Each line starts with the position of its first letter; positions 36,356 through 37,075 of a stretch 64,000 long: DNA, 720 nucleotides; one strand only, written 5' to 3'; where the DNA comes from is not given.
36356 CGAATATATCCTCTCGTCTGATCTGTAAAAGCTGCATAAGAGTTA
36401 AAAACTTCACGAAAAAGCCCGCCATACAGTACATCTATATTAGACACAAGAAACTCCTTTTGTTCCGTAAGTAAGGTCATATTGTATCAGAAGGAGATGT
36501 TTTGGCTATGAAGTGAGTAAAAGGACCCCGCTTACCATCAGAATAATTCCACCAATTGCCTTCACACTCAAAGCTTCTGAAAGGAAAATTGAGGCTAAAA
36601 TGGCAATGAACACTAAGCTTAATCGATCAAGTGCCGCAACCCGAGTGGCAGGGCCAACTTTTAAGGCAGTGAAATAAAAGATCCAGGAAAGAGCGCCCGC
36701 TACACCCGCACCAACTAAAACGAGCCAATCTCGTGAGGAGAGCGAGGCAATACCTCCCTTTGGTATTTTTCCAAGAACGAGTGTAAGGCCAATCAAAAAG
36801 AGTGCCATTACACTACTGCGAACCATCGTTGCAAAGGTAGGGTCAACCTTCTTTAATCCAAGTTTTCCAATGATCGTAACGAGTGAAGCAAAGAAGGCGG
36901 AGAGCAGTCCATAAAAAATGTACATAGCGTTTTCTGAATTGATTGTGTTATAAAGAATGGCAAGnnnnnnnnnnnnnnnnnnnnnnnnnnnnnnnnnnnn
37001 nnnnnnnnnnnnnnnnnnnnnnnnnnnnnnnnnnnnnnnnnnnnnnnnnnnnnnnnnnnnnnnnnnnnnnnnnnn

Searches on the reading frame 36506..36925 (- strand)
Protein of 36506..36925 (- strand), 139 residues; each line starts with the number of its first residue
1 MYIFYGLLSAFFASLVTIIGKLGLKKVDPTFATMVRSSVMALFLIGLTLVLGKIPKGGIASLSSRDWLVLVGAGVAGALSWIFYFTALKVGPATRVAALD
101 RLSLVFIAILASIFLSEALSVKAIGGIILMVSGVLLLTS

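Call 3: search_protein_families(library=pfam, proteins=[window:36506-36925:-], max_evalue=0.1)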
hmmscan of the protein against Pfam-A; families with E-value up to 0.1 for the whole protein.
window:36506-36925:- (139 aa): 2 families
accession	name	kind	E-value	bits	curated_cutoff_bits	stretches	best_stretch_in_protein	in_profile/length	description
PF00892.27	EamA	-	7.5e-22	78.5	28.2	1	2-138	3-134/135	EamA-like transporter family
PF05653.20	Mg_trans_NIPA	-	3.1e-05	23.7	26.2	1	56-137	41-119/295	Magnesium transporter NIPA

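Call 4: search_protein_families(library=ncbifam, proteins=[window:36506-36925:-], max_evalue=0.1)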
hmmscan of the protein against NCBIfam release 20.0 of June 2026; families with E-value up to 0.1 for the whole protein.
window:36506-36925:- (139 aa): 6 families
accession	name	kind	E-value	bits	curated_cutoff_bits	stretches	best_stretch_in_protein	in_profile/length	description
TIGR03340.1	phn_DUF6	hypoth_equivalog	4.6e-05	23.2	288.15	1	5-136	148-280/281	phosphonate utilization associated putative membrane protein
NF050091.1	ArAmAcExpYddG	equivalog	7.1e-05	22.5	300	1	40-137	38-135/285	aromatic amino acid exporter YddG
NF002816.2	PRK02971.1-2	equivalog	0.0011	19.5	99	1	67-138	43-117/120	4-amino-4-deoxy-L-arabinose-phosphoundecaprenol flippase subunit ArnF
TIGR00950.1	2A78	equivalog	0.0013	18.2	230.2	1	3-135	130-264/264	carboxylate/amino acid/amine transporter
NF051481.1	EbrA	exception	0.0039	17.5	160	1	94-137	59-102/104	SMR family multidrug efflux transporter EbrA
NF011625.2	PRK15051.1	equivalog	0.02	15.1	92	0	69-138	43-108/111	4-amino-4-deoxy-L-arabinose-phosphoundecaprenol flippase subunit ArnE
